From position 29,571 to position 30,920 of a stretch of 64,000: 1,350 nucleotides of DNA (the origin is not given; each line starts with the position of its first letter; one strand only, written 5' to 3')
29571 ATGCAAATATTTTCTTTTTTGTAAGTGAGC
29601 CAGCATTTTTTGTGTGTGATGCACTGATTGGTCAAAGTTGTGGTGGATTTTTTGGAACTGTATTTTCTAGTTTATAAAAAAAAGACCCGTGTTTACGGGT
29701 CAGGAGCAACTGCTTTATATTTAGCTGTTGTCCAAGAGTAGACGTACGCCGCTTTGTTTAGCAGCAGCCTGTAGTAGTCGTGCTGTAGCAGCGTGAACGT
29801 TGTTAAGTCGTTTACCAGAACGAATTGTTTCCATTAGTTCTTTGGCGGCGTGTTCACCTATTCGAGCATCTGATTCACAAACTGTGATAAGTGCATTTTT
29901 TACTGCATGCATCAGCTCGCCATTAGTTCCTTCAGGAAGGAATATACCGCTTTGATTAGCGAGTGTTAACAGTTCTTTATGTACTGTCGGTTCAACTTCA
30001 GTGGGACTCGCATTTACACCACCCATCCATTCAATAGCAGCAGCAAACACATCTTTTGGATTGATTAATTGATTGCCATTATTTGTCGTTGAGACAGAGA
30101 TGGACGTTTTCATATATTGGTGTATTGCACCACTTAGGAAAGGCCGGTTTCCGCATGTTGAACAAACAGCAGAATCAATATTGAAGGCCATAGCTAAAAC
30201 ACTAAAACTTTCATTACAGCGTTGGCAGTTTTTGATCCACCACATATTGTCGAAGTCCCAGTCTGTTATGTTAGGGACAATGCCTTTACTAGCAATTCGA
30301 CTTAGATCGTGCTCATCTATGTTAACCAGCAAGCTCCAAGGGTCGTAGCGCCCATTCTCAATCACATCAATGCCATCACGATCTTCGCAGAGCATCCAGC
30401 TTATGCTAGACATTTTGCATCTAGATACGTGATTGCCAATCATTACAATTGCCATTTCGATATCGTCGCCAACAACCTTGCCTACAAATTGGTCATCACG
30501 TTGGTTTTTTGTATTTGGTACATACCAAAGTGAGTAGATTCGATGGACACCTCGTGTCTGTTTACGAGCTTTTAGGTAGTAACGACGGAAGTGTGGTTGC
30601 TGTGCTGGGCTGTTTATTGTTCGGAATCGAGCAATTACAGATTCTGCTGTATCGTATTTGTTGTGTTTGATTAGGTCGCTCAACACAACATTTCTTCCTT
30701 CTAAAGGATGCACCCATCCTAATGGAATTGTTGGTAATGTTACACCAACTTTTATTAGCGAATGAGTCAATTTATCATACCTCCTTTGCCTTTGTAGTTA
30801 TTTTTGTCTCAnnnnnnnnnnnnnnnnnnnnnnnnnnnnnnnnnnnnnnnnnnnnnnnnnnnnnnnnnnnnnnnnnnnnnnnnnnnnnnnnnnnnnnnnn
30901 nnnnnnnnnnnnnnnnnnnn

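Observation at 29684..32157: Tandem paralogous Cys-rich proteins P1/P2 of unknown function, divergent from rpsL where rpoBC normally sits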

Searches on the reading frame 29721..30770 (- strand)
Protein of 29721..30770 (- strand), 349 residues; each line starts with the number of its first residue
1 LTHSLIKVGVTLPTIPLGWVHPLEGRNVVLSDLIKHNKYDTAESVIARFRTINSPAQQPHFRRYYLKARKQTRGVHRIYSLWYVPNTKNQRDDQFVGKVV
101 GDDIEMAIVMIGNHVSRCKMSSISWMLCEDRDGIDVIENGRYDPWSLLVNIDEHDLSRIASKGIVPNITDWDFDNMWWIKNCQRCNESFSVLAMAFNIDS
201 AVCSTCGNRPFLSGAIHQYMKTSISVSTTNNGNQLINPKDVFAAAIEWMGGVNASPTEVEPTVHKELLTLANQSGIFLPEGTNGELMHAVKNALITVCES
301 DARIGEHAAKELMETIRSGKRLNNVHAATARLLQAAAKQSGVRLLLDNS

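Call 4: search_protein_families(library=pfam, proteins=[window:29721-30770:-], max_evalue=10)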
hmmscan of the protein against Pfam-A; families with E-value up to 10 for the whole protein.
window:29721-30770:- (349 aa): 1 family
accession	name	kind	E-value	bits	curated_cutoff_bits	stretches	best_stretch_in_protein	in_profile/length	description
PF09723.15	Zn_ribbon_8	-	0.034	14.6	34.4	1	182-208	8-34/41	Zinc ribbon domain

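Call 5: search_protein_families(library=ncbifam, proteins=[window:29721-30770:-], max_evalue=10)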
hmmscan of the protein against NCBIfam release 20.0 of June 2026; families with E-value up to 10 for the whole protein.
window:29721-30770:- (349 aa): 3 families
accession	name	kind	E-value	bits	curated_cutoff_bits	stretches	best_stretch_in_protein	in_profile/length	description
NF002939.0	PRK03598.1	equivalog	0.019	14.1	393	1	302-346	158-202/332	secretion protein HlyD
TIGR04104.1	cxxc_20_cxxc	subfamily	0.12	12.7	45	1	181-215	2-40/93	TIGR04104 family putative zinc finger protein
TIGR02605.1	CxxC_CxxC_SSSS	subfamily_domain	0.21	11.7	31.3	1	182-208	8-34/52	FmdB family zinc ribbon protein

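Call 6: search_protein_families(library=phrogs, proteins=[window:29721-30770:-], max_evalue=1)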
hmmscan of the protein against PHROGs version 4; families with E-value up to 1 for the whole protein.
window:29721-30770:- (349 aa): 0 families

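Call 7: search_protein_families(library=padloc, proteins=[window:29721-30770:-], max_evalue=1)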
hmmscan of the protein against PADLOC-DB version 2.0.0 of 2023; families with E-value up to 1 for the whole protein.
window:29721-30770:- (349 aa): 0 families

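Call 10: find_homologous_proteins(query=window:29721-30770:-, max_evalue=0.001)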
Query window:29721-30770:- (349 aa): 7 proteins with E <= 0.001 among 2081 candidates.
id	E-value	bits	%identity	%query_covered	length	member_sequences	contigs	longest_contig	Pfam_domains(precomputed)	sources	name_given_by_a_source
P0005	4.2e-237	804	100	100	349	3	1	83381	-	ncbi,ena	-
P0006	1.9e-100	354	49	99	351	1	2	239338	-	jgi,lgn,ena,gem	-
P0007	2.9e-58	216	38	96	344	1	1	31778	-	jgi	jgi:hypothetical protein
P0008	1.3e-56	210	39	95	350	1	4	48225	-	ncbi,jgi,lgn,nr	ncbi:hypothetical protein HQ571_06895 [Candidatus Kuenenbacteria bacterium]|nr:hypothetical protein 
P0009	6.4e-56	208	34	97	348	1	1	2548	-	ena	-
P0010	6.6e-55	205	37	95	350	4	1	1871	-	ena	-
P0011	9.1e-54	201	36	95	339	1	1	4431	-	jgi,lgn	jgi:hypothetical protein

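Call 12: search_solved_structures(query=window:29721-30770:-, max_evalue=10)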
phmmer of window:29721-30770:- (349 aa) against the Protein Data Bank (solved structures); distinct sequences matched with E-value up to 10: 0.

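Call 18: find_encoding_contigs(protein=P0008, flank=10000, max_places=2)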
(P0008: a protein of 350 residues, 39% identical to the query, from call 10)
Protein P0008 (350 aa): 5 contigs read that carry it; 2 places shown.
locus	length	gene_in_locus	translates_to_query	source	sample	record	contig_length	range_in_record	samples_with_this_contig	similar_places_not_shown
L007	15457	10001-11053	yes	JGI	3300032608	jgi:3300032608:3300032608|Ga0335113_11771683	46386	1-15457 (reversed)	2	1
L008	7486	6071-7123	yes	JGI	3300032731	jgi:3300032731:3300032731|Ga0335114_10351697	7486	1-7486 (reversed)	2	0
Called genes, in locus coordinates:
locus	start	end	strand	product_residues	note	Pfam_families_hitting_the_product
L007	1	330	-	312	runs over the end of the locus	PF01784:DUF34_NIF3 (faint)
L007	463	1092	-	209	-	PF02698:DUF218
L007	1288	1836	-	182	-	-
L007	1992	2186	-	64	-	-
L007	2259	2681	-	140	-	-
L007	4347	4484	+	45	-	-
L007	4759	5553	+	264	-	PF01978:TrmB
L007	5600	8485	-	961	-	PF00133:tRNA-synt_1, PF09334:tRNA-synt_1g (weak), PF08264:Anticodon_1, PF19302:DUF5915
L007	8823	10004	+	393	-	-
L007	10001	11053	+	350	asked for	-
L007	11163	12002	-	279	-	PF01699:Na_Ca_ex (weak)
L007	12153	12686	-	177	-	-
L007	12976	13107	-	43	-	-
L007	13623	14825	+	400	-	-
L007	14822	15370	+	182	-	PF13847:Methyltransf_31 (weak), PF13649:Methyltransf_25 (weak)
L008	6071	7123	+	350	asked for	-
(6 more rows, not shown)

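Call 19: find_encoding_contigs(protein=P0007, flank=10000, max_places=2)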
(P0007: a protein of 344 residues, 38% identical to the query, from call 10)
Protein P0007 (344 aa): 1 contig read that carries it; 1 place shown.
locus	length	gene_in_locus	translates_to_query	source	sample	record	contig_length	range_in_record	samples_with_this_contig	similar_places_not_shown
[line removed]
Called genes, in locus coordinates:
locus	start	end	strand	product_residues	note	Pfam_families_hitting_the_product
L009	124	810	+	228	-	PF00535:Glycos_transf_2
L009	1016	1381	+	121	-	PF10066:DUF2304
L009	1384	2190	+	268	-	PF13641:Glyco_tranf_2_3, PF00535:Glycos_transf_2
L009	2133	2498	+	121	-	-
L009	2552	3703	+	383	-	PF13439:Glyco_transf_4, PF13579:Glyco_trans_4_4 (weak), PF20706:GT4-conflict (weak), PF13692:Glyco_trans_1_4, PF00534:Glycos_transf_1, PF13524:Glyco_trans_1_2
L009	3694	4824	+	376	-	PF13439:Glyco_transf_4, PF13579:Glyco_trans_4_4, PF20706:GT4-conflict (faint), PF00534:Glycos_transf_1, PF13692:Glyco_trans_1_4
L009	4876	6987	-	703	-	-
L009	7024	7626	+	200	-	PF01066:CDP-OH_P_transf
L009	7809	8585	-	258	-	-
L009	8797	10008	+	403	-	-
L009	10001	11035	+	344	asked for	-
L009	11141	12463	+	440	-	PF08245:Mur_ligase_M, PF02875:Mur_ligase_C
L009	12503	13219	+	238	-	PF03703:bPH_2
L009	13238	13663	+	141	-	PF04977:DivIC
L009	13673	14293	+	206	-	PF13623:SurA_N_2, PF13624:SurA_N_3, PF09312:SurA_N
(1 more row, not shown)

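Call 20: find_encoding_contigs(protein=P0011, flank=10000, max_places=2)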
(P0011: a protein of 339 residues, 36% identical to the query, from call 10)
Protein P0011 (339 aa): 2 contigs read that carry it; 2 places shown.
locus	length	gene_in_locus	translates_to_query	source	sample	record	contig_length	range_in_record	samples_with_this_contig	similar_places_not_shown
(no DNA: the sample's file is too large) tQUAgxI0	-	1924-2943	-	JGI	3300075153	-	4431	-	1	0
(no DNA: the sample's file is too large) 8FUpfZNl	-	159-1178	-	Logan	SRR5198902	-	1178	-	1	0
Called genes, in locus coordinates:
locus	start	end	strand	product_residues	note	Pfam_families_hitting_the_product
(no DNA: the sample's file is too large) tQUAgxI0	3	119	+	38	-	?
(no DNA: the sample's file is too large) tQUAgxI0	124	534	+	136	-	PF00380:Ribosomal_S9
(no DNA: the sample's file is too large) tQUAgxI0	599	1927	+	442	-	-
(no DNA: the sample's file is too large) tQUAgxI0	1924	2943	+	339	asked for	-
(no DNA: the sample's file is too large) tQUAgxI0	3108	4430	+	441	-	?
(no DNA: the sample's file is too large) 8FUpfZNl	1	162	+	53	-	?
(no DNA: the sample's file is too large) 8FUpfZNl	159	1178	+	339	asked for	?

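Call 21: search_protein_representatives(alignment_id=A1)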
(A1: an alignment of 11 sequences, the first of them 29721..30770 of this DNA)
Query: 11 sequences, 348 profile positions. Proteins with E-value up to 0.001 (for the whole library): 84; up to 1e-10: 81; up to 1e-30: 60. The best 84 are listed.
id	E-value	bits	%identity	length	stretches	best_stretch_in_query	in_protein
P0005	5.1e-125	433.7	-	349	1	1-346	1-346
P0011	2.0e-122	425.2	-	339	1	1-340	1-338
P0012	3.4e-110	384.9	-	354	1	3-339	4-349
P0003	5.2e-101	354.7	-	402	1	26-346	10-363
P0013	3.9e-99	348.6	-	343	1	1-340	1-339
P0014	1.8e-98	346.4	-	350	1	4-337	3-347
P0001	2.5e-98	345.9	-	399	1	26-347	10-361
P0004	4.2e-96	338.6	-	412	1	25-347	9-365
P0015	6.1e-82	292.0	-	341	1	9-343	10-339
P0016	1.4e-81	290.9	-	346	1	1-338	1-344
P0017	3.3e-81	289.6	-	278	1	74-341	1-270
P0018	1.9e-80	287.1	-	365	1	1-343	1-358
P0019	1.8e-79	283.9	-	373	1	1-341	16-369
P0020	1.9e-73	264.1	-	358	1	1-344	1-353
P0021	5.8e-72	259.2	-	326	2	1-283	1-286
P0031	1.2e-51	192.4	-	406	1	28-340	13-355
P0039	1.8e-43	165.5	-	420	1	31-336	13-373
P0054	1.5e-34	136.2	-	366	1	41-297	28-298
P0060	1.4e-33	133.0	-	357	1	42-288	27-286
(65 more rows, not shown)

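Call 44: predict_structure(alignment_id=A3)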
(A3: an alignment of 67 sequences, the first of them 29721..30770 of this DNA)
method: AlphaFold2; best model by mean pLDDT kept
length: 349 residues; sequences in the alignment: 67
mean_pLDDT: 89.7   pTM: 0.85
mean pLDDT of the five models: 89.7, 89.0, 89.0, 88.9, 88.9
residues with pLDDT >= 90: 250; 70-90: 63; 50-70: 28; < 50: 8
segments of 3 or more residues with pLDDT < 50: 344-349
pLDDT, mean of each block of 10 residues (from residue 1): 64 83 94 92 94 97 97 86 98 98 97 98 98 98 96 97 95 96 97 97 98 95 77 79 96 96 93 75 67 78 85 95 96 86 50
secondary structure, 60 per line:
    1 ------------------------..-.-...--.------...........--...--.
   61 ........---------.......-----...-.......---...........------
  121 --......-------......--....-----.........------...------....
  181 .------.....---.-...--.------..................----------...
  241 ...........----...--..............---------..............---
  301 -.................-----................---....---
elements in order: H42-52 E60-68 E78-84 E94-100 H104-114 E123-128 E136-141 H144-147 H153-161 E177-181 E188-192 H210-227 H238-251 H261-274 H284-297 H302-318 H324-339 H343-346

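Call 49: fold_search(model_id=the predicted structure, library=pdb)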
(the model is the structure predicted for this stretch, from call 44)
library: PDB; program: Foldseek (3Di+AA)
matches with E <= 10: 332; with E <= 0.001: 0
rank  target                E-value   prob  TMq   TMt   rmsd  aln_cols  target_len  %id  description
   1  6xg8_B                2.3e-01  0.08  0.13  0.13  27.1       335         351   12  ISCth4 transposase, pre-cleaved complex, PCC (released 2020-10-14)
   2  4zsv_A                3.8e-01  0.04  0.10  0.11  20.4       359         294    9  Structure of a fusion protein with a helix linker, 2ARH-3-3KAW-1.0 (released 2015-08-19)
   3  9qiw_CD               7.1e-01  0.09  0.12  0.08  15.0       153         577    9  Human pre-60S - State 3 (released 2025-04-30)
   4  8rl2_CD               7.5e-01  0.05  0.08  0.06  16.0       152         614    9  Human pre-60S - State 5 (released 2025-01-15)
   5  3qic                  8.3e-01  0.03  0.10  0.09  21.6       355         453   12  The structure of human glucokinase E339K mutation (released 2011-06-01)
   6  3h08_B                9.2e-01  0.14  0.13  0.25   9.1       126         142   11  Crystal structure of the Ribonuclease H1 from Chlorobium tepidum (released 2009-05-12)
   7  1szh_A                9.2e-01  0.13  0.13  0.24  12.0       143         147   14  Crystal Structure of C. elegans HER-1 (released 2004-08-10)
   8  6nvg                  9.2e-01  0.04  0.14  0.16  20.1       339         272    8  FGFR4 complex with N-(3,5-dichloro-2-((5-((2,6-dichloro-3,5-dimethoxybenzyl)oxy)pyrimidin-2-yl)amino)phenyl)acrylamide (released 2019-07-10)
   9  6y07_MODEL_1_A        9.7e-01  0.10  0.10  0.20  15.3       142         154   11  Designing a Granulopoietic Protein by Topological Rescaffolding 1: Sohair (released 2020-03-18)
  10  8fl4_SR               1.0e+00  0.05  0.08  0.07  15.8       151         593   10  Human nuclear pre-60S ribosomal subunit (State I3) (released 2023-07-12)
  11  6yj2_A                1.1e+00  0.09  0.13  0.20  10.9       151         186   14  Structural and DNA binding studies of the transcriptional repressor Rv2506 (BkaR) from Mycobacterium tuberculosis supp (released 2021-04-14)
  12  3h08_A                1.1e+00  0.15  0.13  0.26   9.0       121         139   11  Crystal structure of the Ribonuclease H1 from Chlorobium tepidum (released 2009-05-12)
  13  6ozp_A                1.2e+00  0.05  0.11  0.15  23.5       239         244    8  Crystal structure of Mus musculus (Mm) Endonuclease V in complex with a 23mer RNA oligo containing an inosine after a  (released 2019-09-04)
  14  4jkq                  1.2e+00  0.04  0.12  0.09  17.6       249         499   12  Crystal structure of the N-terminal region of the human ryanodine receptor 2 (released 2014-04-02)
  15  6v6q_B                1.2e+00  0.02  0.11  0.13  24.4       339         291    8  Crystal Structure of Monophosphorylated FGF Receptor 2 isoform IIIb with PTR657 (released 2020-11-11)
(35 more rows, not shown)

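Call 54: find_related_loci(query=A5, collection=genome_contigs, flank=8000)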
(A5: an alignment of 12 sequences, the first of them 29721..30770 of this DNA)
Query A5 (349 aa) in genome_contigs; peptide patterns used: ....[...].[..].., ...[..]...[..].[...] (x = any residue, [..] = any of these).
27 stretches matched a pattern; 6 encode a relative of the query (tblastn E <= 1e-3); 6 distinct loci.
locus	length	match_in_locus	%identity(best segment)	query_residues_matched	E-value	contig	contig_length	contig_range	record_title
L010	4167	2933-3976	37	1-339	6e-63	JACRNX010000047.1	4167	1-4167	MAG: Candidatus Falkowbacteria bacterium isolate NC_groundwater_1946_Pr3_S-0.2um_44_7 scaffold_442388, whole genome shot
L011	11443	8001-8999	39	10-340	1e-62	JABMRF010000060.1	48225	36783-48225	MAG: Candidatus Kuenenbacteria bacterium isolate bin.190 k141_7048973, whole genome shotgun sequence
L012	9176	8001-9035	35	1-335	9e-62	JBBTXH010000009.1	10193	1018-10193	MAG: Patescibacteria group bacterium isolate H51-bin326_1 H51_bin326_1_000000000009, whole genome shotgun sequence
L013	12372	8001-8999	36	5-334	5e-58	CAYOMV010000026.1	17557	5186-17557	MAG TPA_asm: uncultured Gammaproteobacteria bacterium isolate SRP141376_co5_39 genome assembly, contig: NODE_7854_length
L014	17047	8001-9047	35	2-338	3e-66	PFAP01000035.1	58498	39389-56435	MAG: Candidatus Falkowbacteria bacterium CG10_big_fil_rev_8_21_14_0_10_39_11 CG10_8_21_14_0.10_scaffold_369_c, whole gen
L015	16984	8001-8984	36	12-339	3e-57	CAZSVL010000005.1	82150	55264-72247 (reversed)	MAG TPA_asm: uncultured Gammaproteobacteria bacterium isolate SRP167671_co2_184 genome assembly, contig: NODE_336_length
